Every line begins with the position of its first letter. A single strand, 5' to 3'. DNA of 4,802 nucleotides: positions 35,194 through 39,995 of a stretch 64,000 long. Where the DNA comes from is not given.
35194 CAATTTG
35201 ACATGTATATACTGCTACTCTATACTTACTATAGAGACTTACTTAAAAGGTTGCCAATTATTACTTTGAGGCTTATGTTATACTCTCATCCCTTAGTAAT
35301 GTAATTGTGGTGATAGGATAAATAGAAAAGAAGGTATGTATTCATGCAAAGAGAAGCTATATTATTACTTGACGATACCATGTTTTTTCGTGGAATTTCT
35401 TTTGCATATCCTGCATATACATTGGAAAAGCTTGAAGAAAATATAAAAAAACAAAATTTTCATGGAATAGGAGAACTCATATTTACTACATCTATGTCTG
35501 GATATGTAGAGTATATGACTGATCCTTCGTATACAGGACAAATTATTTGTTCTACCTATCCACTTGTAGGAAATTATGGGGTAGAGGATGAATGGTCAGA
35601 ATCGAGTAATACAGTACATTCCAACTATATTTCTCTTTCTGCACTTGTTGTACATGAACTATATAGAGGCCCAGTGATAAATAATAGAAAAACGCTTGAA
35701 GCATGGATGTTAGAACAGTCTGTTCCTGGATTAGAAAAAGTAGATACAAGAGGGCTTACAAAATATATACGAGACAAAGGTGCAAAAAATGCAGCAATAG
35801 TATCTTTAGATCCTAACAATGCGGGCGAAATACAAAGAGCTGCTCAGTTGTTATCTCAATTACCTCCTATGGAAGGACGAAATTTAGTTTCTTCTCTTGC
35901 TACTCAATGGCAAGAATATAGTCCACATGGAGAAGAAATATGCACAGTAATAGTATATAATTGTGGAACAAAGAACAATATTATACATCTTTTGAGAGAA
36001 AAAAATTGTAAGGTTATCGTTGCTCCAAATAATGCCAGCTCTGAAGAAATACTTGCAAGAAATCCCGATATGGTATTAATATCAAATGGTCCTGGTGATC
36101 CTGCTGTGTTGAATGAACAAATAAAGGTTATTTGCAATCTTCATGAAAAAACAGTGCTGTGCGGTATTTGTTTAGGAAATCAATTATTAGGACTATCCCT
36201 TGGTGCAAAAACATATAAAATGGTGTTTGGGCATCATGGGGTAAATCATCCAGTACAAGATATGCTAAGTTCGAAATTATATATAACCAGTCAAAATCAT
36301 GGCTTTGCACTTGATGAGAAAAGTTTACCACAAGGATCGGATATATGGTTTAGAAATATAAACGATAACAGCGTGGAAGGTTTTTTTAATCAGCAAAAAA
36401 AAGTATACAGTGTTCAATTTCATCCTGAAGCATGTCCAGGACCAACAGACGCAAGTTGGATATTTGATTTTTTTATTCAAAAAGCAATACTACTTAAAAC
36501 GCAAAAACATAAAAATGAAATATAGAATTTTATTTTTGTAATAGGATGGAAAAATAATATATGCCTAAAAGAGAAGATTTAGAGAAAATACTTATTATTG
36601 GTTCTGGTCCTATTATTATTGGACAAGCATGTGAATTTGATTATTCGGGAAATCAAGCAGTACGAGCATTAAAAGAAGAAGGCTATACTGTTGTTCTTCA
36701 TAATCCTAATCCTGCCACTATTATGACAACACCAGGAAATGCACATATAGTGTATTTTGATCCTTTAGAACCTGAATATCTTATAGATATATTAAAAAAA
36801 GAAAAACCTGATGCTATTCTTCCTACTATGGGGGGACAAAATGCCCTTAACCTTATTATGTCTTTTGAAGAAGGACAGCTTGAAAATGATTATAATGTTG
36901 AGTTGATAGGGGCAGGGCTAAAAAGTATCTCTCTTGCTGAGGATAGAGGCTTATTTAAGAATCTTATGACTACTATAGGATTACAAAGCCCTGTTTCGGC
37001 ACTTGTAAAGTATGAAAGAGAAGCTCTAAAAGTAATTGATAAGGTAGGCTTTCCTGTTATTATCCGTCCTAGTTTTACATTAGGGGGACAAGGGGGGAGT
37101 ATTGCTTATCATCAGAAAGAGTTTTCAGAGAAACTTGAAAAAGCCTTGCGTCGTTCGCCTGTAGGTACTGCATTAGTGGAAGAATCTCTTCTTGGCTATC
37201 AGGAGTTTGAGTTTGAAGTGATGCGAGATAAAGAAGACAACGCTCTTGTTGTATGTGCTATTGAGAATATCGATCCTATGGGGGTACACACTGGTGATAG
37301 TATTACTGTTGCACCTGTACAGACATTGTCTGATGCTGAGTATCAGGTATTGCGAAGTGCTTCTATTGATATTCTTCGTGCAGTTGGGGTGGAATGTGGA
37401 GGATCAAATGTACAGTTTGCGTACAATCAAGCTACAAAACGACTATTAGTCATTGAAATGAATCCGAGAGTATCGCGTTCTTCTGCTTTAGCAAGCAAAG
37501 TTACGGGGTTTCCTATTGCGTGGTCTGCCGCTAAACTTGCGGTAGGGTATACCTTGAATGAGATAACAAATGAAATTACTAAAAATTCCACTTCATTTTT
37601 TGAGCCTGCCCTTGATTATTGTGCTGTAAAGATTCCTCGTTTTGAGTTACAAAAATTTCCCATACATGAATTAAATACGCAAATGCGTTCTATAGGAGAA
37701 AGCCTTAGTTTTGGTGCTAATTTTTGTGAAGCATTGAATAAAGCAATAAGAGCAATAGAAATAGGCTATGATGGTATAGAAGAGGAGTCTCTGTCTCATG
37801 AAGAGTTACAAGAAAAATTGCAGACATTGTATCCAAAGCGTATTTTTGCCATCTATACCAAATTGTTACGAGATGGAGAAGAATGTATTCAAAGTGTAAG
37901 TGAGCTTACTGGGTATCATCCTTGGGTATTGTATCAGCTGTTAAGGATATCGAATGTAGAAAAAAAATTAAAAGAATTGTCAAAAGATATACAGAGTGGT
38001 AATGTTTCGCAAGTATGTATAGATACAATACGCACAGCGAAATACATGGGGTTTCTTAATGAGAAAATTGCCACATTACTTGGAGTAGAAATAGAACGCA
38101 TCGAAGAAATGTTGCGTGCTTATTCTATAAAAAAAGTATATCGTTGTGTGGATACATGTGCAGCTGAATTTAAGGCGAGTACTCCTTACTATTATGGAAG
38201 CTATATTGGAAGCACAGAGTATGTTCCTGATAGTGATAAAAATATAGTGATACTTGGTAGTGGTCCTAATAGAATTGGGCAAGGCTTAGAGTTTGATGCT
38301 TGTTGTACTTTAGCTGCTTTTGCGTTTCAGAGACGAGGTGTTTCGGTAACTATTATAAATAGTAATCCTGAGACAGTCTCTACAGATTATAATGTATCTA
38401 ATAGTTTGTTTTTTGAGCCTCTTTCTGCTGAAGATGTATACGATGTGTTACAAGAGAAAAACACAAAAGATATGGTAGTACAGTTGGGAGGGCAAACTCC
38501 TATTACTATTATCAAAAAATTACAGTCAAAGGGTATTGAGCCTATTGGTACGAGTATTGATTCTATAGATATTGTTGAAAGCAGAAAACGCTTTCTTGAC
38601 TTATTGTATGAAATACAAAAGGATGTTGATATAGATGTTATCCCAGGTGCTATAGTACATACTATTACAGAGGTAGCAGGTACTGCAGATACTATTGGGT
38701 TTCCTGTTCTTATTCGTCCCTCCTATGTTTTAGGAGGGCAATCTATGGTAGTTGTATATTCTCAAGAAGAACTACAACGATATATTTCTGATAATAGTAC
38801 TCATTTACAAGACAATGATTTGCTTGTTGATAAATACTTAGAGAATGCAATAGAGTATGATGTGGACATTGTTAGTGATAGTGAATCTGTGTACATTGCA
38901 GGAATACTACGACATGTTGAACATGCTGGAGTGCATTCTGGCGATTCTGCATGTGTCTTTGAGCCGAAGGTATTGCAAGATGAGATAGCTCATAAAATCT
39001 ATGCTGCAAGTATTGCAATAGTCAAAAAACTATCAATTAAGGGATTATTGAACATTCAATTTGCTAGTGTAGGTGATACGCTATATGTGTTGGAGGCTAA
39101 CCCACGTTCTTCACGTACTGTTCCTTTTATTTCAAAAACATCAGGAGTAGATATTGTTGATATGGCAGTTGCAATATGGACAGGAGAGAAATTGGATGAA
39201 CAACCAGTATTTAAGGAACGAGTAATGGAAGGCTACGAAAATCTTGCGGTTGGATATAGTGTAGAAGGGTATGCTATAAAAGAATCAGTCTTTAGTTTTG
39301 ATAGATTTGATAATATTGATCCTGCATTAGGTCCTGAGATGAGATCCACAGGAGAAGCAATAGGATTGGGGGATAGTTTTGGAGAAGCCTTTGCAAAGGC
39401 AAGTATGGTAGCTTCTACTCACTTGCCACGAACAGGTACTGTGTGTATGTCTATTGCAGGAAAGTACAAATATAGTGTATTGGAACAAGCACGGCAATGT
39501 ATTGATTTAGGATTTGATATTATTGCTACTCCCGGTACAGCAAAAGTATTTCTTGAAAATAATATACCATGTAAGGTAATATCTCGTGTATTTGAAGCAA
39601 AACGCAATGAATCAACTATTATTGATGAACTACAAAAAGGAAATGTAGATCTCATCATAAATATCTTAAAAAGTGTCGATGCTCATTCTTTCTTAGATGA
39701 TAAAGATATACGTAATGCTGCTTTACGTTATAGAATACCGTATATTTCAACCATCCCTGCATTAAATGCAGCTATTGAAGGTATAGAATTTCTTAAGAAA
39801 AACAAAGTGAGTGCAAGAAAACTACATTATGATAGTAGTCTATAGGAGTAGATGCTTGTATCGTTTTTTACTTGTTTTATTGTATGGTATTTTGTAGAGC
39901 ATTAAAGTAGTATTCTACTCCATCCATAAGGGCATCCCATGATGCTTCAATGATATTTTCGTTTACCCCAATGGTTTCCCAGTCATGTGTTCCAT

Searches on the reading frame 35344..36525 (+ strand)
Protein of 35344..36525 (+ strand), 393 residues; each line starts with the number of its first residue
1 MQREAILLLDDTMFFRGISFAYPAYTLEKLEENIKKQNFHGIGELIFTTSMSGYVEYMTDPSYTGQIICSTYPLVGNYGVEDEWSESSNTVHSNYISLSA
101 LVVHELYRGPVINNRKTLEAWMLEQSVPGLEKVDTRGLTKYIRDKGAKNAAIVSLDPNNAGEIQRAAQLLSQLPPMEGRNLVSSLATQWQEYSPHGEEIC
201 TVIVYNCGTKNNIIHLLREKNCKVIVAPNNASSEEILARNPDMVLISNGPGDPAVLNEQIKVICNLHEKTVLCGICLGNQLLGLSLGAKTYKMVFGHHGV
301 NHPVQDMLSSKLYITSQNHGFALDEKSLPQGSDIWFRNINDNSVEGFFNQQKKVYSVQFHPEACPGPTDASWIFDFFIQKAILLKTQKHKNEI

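Call 72: search_protein_families(library=pfam, proteins=[window:35344-36525:+], max_evalue=0.00001)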
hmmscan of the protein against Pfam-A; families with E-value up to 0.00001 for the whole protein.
window:35344-36525:+ (393 aa): 2 families
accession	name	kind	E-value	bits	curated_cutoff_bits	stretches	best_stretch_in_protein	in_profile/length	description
PF00117.34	GATase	-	7.1e-48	163.2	22.8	1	204-379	2-189/190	Glutamine amidotransferase class-I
PF00988.28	CPSase_sm_chain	-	5.7e-35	120.3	27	1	34-152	20-126/126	Carbamoyl-phosphate synthase small chain, CPSase domain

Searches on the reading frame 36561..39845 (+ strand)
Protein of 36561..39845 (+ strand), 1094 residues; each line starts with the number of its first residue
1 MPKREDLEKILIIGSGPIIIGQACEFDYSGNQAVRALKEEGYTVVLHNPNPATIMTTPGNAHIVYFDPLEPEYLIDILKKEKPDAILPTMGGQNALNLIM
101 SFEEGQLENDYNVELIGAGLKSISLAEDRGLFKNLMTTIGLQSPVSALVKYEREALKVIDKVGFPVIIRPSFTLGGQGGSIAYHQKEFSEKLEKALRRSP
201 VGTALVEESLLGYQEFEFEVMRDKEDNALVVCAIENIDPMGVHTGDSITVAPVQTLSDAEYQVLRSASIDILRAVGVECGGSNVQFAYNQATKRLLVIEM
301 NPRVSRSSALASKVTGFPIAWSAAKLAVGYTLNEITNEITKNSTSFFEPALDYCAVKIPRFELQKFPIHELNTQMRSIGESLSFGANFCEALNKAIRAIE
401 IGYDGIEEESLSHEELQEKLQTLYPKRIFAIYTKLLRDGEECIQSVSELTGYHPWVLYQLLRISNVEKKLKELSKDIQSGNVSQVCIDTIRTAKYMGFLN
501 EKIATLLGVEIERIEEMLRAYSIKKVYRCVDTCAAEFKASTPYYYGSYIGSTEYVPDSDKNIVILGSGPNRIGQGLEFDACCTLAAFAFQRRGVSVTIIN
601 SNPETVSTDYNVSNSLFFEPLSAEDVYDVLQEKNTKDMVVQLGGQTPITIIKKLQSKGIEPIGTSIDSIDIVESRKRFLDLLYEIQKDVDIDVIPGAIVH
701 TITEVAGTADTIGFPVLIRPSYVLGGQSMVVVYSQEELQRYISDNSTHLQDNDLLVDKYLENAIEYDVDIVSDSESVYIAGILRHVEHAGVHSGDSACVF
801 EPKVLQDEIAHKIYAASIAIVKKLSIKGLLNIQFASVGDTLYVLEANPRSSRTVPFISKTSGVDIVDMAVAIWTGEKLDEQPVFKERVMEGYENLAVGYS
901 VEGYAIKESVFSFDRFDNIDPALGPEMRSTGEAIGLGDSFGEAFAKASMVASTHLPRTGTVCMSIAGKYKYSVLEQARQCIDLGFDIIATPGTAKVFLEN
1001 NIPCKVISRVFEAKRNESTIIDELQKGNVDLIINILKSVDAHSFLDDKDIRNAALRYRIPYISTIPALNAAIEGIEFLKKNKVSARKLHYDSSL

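Call 6: search_protein_families(library=ncbifam, proteins=[window:36561-39845:+])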
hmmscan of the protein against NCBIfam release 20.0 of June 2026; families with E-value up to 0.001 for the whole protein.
window:36561-39845:+ (1094 aa): 38 families (the best 25 are shown)
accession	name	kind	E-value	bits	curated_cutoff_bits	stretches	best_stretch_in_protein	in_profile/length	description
NF003671.0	PRK05294.1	equivalog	0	1331.3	599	1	1-1082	1-1053/1058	carbamoyl-phosphate synthase large subunit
TIGR01369.1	CPSaseII_lrg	equivalog_domain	0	1241.7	1027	1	2-1072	1-1049/1052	carbamoyl-phosphate synthase (glutamine-hydrolyzing) large subunit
NF006406.0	PRK08654.1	equivalog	1.5e-32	112.8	739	2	651-880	92-322/499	acetyl-CoA carboxylase biotin carboxylase subunit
TIGR01235.1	pyruv_carbox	equivalog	6.3e-29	100.1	1114.45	2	649-946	90-382/1143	pyruvate carboxylase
NF006367.0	PRK08591.1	subfamily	8.4e-28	97.3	597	2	653-879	94-322/451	acetyl-CoA carboxylase biotin carboxylase subunit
NF004085.0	PRK05586.1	equivalog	2.2e-26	92.8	723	2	107-342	94-331/448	acetyl-CoA carboxylase biotin carboxylase subunit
NF009402.0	PRK12767.1-1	equivalog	3.2e-26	91.9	218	2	29-311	15-283/329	carbamoyl phosphate synthase-like protein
NF006286.0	PRK08462.1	equivalog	1.1e-25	90.4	740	2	655-885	98-330/445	acetyl-CoA carboxylase biotin carboxylase subunit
TIGR00514.1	accC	equivalog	3.7e-25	88.7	626.5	2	654-879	95-322/449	acetyl-CoA carboxylase biotin carboxylase subunit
NF053643.1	Ddl_archaea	equivalog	7e-25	87.8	500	2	72-342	51-311/367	putative pseudomurein biosynthesis ATP-grasp protein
NF009554.0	PRK12999.1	equivalog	2.5e-24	85.2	965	2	72-342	68-335/1147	pyruvate carboxylase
NF005525.0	PRK07178.1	equivalog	7.6e-20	71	768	2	71-342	62-329/471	acetyl-CoA carboxylase biotin carboxylase subunit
NF009471.0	PRK12833.1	equivalog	1.2e-18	66.9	686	2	148-340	140-332/467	acetyl-CoA carboxylase biotin carboxylase subunit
NF006287.0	PRK08463.1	equivalog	1.1e-17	64.1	775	2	69-340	60-329/479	acetyl-CoA carboxylase subunit A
NF002563.0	PRK02186.1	subfamily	5.3e-16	58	625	2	687-882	116-311/890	argininosuccinate lyase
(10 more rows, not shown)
